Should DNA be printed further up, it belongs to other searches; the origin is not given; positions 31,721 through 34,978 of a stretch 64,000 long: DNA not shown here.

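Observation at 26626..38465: Sigma54/two-component-controlled periplasmic type II molybdoenzyme locus with unassignable substrate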

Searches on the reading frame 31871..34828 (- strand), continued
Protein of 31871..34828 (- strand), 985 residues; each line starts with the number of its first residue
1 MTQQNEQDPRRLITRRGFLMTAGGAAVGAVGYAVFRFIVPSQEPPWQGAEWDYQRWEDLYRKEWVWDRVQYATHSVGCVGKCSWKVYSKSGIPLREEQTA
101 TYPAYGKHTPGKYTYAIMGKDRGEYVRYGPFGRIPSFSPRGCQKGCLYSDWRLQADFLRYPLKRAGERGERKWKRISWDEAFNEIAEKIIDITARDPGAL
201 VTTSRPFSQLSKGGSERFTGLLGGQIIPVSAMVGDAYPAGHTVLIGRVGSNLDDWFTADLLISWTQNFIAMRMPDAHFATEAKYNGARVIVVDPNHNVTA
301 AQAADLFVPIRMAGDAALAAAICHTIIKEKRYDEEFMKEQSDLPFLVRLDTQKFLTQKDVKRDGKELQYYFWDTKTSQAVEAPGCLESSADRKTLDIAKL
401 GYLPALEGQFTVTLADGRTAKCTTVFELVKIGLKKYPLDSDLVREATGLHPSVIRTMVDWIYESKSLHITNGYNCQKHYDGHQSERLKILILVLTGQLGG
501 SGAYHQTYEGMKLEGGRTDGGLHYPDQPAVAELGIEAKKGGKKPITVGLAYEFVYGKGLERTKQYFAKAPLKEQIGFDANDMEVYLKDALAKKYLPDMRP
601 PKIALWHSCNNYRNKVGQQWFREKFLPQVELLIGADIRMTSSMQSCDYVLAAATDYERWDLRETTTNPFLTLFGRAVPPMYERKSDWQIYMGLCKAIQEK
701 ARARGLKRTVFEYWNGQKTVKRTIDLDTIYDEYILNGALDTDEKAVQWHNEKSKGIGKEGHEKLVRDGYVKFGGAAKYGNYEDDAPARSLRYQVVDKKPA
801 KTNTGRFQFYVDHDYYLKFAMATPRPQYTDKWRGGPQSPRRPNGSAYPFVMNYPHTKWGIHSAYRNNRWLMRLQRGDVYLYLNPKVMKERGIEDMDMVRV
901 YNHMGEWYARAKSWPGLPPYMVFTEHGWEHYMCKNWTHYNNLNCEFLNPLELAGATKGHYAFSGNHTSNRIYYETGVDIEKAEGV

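Call 27: get_annotated_region(hit=H2, flank=7000)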
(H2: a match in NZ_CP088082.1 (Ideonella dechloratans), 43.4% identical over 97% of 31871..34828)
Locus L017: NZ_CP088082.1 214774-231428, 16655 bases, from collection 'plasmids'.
description: Ideonella dechloratans strain CCUG 30977 plasmid unnamed1, complete sequence
organism: Ideonella dechloratans (NCBI taxid 36863)
taxonomy: Bacteria; Pseudomonadota; Betaproteobacteria; Burkholderiales; Sphaerotilaceae; Ideonella; Ideonella dechloratans
host: -; source: Cell culture,Activated sludge, wastewater treatment plant; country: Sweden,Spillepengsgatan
typing (MOB-suite, as given by PLSDB): non-mobilizable
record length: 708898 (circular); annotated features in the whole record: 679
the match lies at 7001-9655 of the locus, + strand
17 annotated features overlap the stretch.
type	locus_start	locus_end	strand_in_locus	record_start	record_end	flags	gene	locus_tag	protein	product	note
CDS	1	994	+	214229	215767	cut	istA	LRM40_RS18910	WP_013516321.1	IS21-like element ISIde2 family transposase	-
CDS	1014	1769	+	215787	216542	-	istB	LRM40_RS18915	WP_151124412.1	IS21-like element ISIde2 family helper ATPase IstB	-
CDS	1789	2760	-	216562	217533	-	-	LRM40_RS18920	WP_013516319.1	tyrosine-type recombinase/integrase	GO:0015074 - DNA integration [Evidence IEA]; GO:0006310 - DNA recombination [Evidence IEA]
CDS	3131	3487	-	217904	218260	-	-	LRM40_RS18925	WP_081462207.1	cupin domain-containing protein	-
CDS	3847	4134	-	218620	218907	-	-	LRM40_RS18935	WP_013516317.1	pentapeptide MXKDX repeat protein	-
CDS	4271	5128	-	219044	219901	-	-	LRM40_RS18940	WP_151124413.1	chlorite dismutase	-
CDS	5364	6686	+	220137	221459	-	-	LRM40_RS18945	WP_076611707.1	ISL3-like element ISIde1 family transposase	-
CDS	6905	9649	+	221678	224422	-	-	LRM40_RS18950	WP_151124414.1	chlorate reductase subunit alpha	-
CDS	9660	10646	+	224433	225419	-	-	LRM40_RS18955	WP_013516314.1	chlorate reductase subunit beta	-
CDS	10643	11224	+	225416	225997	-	-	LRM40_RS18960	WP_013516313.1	chlorate reductase assembly chaperone protein ClrD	-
CDS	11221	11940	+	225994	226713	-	-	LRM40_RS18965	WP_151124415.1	chlorate reductase subunit gamma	-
CDS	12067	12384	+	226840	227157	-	-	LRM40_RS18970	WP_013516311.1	c-type cytochrome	-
CDS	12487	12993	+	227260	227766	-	mobB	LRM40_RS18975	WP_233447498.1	molybdopterin-guanine dinucleotide biosynthesis protein B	GO:0006777 - Mo-molybdopterin cofactor biosynthetic process [Evidence IEA]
CDS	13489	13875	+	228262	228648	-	-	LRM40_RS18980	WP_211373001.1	metalloregulator ArsR/SmtB family transcription factor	GO:0006355 - regulation of DNA-templated transcription [Evidence IEA]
CDS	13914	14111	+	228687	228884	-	-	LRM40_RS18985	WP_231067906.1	SHOCT domain-containing protein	-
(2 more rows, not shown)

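Call 28: get_annotated_region(hit=H3, flank=3000)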
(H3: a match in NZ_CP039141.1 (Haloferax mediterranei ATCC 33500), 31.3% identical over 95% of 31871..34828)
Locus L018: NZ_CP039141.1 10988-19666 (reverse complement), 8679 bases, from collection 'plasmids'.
description: Haloferax mediterranei ATCC 33500 plasmid pHME322, complete sequence
organism: Haloferax mediterranei ATCC 33500 (NCBI taxid 523841)
taxonomy: Archaea; Euryarchaeota; Halobacteria; Halobacteriales; Haloferacaceae; Haloferax; Haloferax mediterranei; Haloferax mediterranei ATCC 33500
host: -; source: Cell culture,Spain; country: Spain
typing (MOB-suite, as given by PLSDB): non-mobilizable
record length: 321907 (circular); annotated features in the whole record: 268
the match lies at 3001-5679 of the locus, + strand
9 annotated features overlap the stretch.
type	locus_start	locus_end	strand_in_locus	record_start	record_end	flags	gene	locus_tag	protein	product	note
CDS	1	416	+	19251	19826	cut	-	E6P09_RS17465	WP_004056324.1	hypothetical protein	-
CDS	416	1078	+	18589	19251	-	-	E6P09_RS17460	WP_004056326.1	Rieske 2Fe-2S domain-containing protein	-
CDS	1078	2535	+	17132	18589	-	-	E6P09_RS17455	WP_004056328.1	cytochrome bc complex cytochrome b subunit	-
CDS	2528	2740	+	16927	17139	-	-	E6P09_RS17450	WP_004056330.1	hypothetical protein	-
CDS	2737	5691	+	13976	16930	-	narG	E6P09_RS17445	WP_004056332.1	nitrate reductase subunit alpha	-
CDS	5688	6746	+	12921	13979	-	narH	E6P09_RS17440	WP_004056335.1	nitrate reductase subunit beta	-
CDS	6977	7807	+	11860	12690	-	-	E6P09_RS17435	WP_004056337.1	ethylbenzene dehydrogenase-related protein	-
CDS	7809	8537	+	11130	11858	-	-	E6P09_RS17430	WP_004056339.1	molecular chaperone TorD family protein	-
CDS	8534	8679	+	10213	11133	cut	-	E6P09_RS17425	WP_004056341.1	hypothetical protein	-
